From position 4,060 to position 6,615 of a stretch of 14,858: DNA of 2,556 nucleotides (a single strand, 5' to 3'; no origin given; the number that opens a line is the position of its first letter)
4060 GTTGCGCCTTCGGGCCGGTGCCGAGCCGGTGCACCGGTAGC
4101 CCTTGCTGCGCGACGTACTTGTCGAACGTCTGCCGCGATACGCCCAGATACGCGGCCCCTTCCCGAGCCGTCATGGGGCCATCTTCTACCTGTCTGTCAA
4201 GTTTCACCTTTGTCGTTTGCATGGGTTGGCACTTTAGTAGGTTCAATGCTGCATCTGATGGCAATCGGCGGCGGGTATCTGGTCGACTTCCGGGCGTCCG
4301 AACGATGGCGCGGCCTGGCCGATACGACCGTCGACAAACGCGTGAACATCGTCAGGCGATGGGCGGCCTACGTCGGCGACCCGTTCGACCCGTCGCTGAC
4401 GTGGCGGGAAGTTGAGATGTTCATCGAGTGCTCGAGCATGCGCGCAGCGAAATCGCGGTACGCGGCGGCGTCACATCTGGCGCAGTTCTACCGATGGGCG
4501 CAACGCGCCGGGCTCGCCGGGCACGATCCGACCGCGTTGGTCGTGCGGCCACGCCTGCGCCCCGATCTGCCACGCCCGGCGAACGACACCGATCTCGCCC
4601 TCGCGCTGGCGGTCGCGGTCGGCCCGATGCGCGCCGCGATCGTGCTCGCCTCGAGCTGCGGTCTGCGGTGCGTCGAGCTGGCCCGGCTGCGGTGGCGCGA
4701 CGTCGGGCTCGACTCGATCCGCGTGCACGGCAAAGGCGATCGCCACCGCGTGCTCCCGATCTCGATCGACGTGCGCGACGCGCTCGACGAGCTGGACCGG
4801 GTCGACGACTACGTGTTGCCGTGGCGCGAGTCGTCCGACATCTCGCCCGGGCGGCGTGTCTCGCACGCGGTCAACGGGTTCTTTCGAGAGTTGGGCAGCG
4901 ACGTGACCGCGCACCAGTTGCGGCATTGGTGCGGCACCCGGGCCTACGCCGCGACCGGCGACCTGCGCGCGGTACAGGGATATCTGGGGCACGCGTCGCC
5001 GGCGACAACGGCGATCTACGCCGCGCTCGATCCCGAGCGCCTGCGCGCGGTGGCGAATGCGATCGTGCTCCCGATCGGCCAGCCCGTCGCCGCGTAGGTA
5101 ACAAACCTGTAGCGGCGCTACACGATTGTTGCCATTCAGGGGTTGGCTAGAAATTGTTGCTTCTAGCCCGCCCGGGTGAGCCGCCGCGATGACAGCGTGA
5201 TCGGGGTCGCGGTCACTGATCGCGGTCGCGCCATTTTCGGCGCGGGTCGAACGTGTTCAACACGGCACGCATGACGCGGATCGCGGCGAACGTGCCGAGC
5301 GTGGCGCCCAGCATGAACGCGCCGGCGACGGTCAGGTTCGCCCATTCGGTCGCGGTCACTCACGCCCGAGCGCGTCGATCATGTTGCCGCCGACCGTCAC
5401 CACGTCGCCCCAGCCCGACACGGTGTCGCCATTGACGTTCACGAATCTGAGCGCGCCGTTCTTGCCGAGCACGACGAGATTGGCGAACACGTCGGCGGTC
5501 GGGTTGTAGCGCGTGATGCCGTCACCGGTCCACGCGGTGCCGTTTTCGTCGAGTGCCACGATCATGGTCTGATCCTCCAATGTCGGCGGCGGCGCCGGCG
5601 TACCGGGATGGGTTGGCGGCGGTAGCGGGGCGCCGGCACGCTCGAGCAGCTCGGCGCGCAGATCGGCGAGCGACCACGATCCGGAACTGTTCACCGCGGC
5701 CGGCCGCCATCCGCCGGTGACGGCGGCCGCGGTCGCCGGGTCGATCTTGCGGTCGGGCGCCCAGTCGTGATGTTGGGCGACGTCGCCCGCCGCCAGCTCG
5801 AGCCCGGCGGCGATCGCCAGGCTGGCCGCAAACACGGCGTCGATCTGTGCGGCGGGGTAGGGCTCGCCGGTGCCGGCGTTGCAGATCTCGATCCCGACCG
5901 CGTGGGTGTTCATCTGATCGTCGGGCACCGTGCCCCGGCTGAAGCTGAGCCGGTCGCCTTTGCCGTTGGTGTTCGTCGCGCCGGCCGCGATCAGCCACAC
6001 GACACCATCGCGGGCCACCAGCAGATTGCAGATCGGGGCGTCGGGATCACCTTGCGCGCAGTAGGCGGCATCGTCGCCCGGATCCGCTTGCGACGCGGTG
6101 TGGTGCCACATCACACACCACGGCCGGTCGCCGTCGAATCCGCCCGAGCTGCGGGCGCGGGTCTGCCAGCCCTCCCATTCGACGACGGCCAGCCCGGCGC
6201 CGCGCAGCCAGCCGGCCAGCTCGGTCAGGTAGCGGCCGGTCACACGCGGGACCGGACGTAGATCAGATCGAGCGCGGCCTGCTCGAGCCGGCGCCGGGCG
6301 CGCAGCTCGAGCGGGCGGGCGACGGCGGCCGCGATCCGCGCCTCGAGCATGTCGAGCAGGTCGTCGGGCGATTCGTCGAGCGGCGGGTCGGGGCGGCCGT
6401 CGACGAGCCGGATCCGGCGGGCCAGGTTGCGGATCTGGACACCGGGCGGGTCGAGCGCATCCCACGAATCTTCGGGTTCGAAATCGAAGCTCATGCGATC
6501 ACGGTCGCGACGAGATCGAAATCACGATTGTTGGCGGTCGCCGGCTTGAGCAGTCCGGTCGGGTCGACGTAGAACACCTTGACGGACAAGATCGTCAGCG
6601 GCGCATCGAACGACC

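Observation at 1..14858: The window is a closed circle: a complete 14.7-kb tailed-phage genome near the lower size limit for siphovirus-type phages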

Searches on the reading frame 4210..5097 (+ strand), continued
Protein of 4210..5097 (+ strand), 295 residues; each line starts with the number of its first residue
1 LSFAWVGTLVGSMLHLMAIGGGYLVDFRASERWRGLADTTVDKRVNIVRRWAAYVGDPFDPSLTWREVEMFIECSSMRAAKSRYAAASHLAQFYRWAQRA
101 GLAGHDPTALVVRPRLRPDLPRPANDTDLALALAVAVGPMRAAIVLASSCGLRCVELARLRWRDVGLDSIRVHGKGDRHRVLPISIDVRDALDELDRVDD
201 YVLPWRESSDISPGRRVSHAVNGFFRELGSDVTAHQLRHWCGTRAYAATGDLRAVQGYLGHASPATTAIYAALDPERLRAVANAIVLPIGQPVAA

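Call 54: search_solved_structures(query=window:4246-5097:+, max_evalue=0.001, show_alignments=2)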
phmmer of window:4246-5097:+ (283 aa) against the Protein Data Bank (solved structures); distinct sequences matched with E-value up to 0.001: 10.
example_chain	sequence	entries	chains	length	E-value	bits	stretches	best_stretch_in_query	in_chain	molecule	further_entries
5vfz_A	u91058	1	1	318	1.8e-20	76.7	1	21-265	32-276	Gp33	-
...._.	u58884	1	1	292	1.3e-13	54.2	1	94-269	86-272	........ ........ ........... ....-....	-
1a0p_A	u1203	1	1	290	2.4e-10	43.5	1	74-268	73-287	SITE-SPECIFIC RECOMBINASE XERD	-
5hxy_A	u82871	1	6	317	3.5e-10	43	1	102-268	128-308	Tyrosine recombinase XerA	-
9i5v_14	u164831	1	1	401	5.8e-10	42.3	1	38-272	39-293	Ribosome-associated translation inhibitor RaiA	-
2a3v_A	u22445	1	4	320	1.6e-08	37.6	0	218-260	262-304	site-specific recombinase IntI4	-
5dcf_A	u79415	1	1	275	1.6e-07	34.3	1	132-269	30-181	Tyrosine recombinase XerD,DNA translocase FtsK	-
5jjv_A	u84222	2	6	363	1.5e-05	27.8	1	132-270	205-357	Tyrosine recombinase XerH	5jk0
5dor_A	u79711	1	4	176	1.8e-05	27.6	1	115-268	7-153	Integrase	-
5c6k_A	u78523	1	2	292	2e-05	27.4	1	103-268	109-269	Integrase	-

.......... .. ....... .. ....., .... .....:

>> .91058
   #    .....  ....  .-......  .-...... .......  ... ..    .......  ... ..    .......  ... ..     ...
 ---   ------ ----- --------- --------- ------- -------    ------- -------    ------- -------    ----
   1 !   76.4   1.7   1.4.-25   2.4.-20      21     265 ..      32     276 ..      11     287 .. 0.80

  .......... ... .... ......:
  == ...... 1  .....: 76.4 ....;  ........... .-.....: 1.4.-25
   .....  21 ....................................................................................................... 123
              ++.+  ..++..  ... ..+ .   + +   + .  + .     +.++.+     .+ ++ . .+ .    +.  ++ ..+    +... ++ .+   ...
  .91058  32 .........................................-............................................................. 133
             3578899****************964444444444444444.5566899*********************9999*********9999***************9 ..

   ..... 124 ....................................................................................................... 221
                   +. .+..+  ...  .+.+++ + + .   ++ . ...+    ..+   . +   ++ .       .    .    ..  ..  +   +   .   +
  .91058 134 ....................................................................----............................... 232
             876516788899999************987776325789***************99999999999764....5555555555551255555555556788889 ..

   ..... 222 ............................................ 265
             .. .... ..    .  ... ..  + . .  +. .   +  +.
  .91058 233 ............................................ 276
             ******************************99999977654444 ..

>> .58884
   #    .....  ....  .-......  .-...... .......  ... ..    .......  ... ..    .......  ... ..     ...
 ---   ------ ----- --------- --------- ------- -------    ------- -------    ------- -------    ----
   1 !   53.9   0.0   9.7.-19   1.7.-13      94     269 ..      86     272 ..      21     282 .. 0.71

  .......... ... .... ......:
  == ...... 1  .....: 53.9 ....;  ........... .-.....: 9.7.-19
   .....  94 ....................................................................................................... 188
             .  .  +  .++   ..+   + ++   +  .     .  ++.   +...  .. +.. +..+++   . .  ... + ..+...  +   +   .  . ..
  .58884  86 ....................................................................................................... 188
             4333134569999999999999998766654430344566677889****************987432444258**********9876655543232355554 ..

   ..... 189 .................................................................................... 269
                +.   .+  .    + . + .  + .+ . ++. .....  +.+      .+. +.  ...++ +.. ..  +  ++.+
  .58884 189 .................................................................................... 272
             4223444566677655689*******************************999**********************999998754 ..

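Call 56: find_encoding_contigs(protein=P0091, flank=10000, max_places=4)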
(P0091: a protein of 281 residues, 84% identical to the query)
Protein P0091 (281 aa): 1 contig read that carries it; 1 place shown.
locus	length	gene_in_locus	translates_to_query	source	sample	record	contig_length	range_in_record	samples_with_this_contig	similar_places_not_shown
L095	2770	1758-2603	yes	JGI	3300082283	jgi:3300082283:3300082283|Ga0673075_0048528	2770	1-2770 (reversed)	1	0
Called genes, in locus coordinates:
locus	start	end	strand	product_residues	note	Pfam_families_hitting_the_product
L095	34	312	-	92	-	-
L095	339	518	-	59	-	-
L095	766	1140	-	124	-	-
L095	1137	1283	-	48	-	-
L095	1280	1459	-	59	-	-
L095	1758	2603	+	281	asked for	PF00589:Phage_integrase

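Call 57: find_encoding_contigs(protein=P0092, flank=10000, max_places=4)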
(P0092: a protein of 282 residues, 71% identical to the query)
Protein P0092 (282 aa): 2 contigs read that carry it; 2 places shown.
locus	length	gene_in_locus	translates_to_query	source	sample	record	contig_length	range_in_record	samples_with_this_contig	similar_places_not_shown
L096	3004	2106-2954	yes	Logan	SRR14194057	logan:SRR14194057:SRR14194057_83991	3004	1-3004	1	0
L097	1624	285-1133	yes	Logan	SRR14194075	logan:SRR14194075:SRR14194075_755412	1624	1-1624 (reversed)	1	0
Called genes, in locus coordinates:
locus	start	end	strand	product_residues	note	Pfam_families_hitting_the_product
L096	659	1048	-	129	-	-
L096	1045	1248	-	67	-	-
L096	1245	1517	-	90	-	-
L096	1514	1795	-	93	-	-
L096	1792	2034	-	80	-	PF12728:HTH_17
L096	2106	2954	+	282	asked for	PF00589:Phage_integrase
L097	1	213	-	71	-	?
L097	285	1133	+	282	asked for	PF00589:Phage_integrase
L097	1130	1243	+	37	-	-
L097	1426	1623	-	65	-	?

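Call 92: search_protein_families(library=ncbifam, max_evalue=0.01, proteins=[window:4246-5097:+])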
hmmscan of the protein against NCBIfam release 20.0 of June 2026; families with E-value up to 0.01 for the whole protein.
window:4246-5097:+ (283 aa): 10 families
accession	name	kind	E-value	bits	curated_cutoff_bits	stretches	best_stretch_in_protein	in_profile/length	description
TIGR02224.1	recomb_XerC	equivalog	4.7e-28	98.4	335.15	1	67-269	62-285/295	tyrosine recombinase XerC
NF040815.2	recomb_XerA_Arch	equivalog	3.9e-26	92.2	220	1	14-268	2-261/263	site-specific tyrosine recombinase/integron integrase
NF001399.0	PRK00283.1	subfamily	7.3e-23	81.3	279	1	55-271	55-293/300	tyrosine recombinase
TIGR02225.1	recomb_XerD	equivalog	2e-21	76.6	329.6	1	52-271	42-284/290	site-specific tyrosine recombinase XerD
TIGR02249.1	integrase_gron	subfamily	4.9e-14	52.4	265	2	217-260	256-299/315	integron integrase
NF002331.0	PRK01287.1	subfamily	3.9e-11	42.5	371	1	69-270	98-321/365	site-specific tyrosine recombinase XerC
NF003462.0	PRK05084.1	equivalog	7.1e-11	41.4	267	1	134-271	203-354/360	tyrosine recombinase XerS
NF007371.0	PRK09871.1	subfamily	3.7e-05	23.3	222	1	131-266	31-179/198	tyrosine-type DNA invertase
NF011946.0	PRK15417.1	equivalog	3.8e-05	23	435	1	219-261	273-315/337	integron integrase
NF007370.0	PRK09870.1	subfamily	0.00017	21.3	221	1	215-267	133-185/200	tyrosine-type DNA invertase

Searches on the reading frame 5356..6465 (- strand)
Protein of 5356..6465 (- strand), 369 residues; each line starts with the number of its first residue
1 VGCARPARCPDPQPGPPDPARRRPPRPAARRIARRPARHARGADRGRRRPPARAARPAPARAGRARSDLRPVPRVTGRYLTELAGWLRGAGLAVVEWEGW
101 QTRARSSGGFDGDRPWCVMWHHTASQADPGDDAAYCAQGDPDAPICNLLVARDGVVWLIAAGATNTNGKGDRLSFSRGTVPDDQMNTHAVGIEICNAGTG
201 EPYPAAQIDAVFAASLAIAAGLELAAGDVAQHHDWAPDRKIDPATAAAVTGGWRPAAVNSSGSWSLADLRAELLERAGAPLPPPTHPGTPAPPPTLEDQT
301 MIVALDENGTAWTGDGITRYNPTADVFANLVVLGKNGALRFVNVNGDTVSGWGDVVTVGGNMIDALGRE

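Call 7: search_protein_families(library=pfam, max_evalue=0.01, proteins=[window:5356-6465:-])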
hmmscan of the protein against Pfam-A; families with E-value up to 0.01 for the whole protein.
window:5356-6465:- (369 aa): 1 family
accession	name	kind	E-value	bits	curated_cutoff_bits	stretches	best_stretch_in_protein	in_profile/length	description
PF01510.30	Amidase_2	-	8.3e-16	58.9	26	1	113-244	3-130/131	N-acetylmuramoyl-L-alanine amidase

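Call 10: search_protein_families(library=phrogs, max_evalue=0.001, proteins=[window:5356-6465:-])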
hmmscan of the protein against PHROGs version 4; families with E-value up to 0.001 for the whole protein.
window:5356-6465:- (369 aa): 4 families
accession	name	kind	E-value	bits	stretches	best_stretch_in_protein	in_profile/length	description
phrog_880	-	lysis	1.9e-28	101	1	66-300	154-359/435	endolysin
phrog_1794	-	lysis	1.6e-10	41.9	1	114-248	55-184/336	amidase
phrog_9611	-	lysis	1.2e-05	26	1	161-246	82-151/246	endolysin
phrog_1493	-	lysis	1.6e-05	25.2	1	119-247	38-155/394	endolysin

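Call 68: search_dna_similar(query=window:5356-6243:-, collection=phages, mode=protein, max_rows=15)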
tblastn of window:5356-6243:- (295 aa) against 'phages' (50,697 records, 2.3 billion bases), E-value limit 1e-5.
Records with a match: 60; places in all: 60; records where one place covers at least 80% of the query: 0.
Best place of each record, by identity: <60% 60.
By first word of the organism name: Arthrobacter 35; Streptomyces 10; Mycobacterium 6; Gordonia 6; Mycolicibacterium 1; Bradyrhizobium 1; Microcystis 1.
By host as written in the record: Arthrobacter globiformis B-2979 14; Arthrobacter globiformis NRRL B-2979 SEA 11; Mycobacterium smegmatis mc2 155 3; Arthrobacter sp. ATCC 21022 3; Gordonia malaquae strain BEN700 2; Streptomyces sp. ZL12 2; Gordonia terrae 3612 2; Streptomyces venezuelae 2; and 16 more.
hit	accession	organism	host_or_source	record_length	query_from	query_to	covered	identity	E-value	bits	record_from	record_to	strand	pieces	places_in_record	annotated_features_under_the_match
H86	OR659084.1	Mycolicibacterium phage HMC1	Mycolicibacterium smegmatis MC2 155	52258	9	185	60%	33.7%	4e-7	57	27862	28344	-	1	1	record has no annotation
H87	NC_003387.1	Mycobacterium phage TM4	Mycobacterium avium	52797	9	185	60%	33.7%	7e-7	56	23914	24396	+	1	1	endolysin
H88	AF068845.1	Mycobacterium phage TM4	-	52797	9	185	60%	33.7%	7e-7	56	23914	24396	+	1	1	29: lysin A, N-acetylmuramoyl-L-alanine amides domain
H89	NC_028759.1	Mycobacterium phage Mufasa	Mycobacterium smegmatis mc2 155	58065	9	185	60%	33.7%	7e-7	56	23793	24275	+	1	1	endolysin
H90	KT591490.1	Mycobacterium phage Mufasa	Mycobacterium smegmatis mc2 155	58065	9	185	60%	33.7%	7e-7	56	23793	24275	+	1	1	lysin A, N-acetylmuramoyl-L-alanine amides domain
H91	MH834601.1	Mycobacterium phage BoostSeason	Mycobacterium smegmatis mc2 155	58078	9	185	60%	33.7%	7e-7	56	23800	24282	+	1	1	29: lysin A, N-acetylmuramoyl-L-alanine amides domain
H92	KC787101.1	Mycobacterium phage 33D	Mycobacterium tuberculosis; ...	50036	9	185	60%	33.7%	1e-6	56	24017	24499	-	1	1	lysin A/amidase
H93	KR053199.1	Gordonia phage GMA4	Gordonia malaquae strain BEN700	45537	7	169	55%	36.4%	2e-11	70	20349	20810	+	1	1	putative lysin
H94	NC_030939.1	Gordonia phage GMA4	Gordonia malaquae strain BEN700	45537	7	169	55%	36.4%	2e-11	70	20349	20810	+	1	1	endolysin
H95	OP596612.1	Bradyrhizobium phage ppBdUSDA122-1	Bradyrhizobium diazoefficiens USDA 122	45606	6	170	56%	35.2%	3e-7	58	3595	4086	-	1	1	N-acetylmuramoyl-L-alanine amidase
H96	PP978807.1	Arthrobacter phage Soondubu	Arthrobacter sulfureus ATCC 19098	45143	5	169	56%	34.1%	9e-8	59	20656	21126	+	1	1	21: endolysin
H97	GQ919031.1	Streptomyces phage ZL12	Streptomyces sp. ZL12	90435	8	169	55%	33.7%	5e-8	60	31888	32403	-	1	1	hypothetical protein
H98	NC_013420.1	Streptomyces phage ZL12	Streptomyces sp. ZL12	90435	8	169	55%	33.7%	5e-8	60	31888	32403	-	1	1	hypothetical protein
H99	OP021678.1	Streptomyces phage RosePharie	Streptomyces lividans JI 1326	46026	7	169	55%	33.3%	1e-8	62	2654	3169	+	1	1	2: endolysin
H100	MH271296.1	Gordonia phage Emperor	Gordonia terrae 3612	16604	9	170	55%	32.7%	7e-7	56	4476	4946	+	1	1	7: lysin A, peptidoglycan recogniton protein | 8: lysin A, N-acetyl-B-D-muramidase domain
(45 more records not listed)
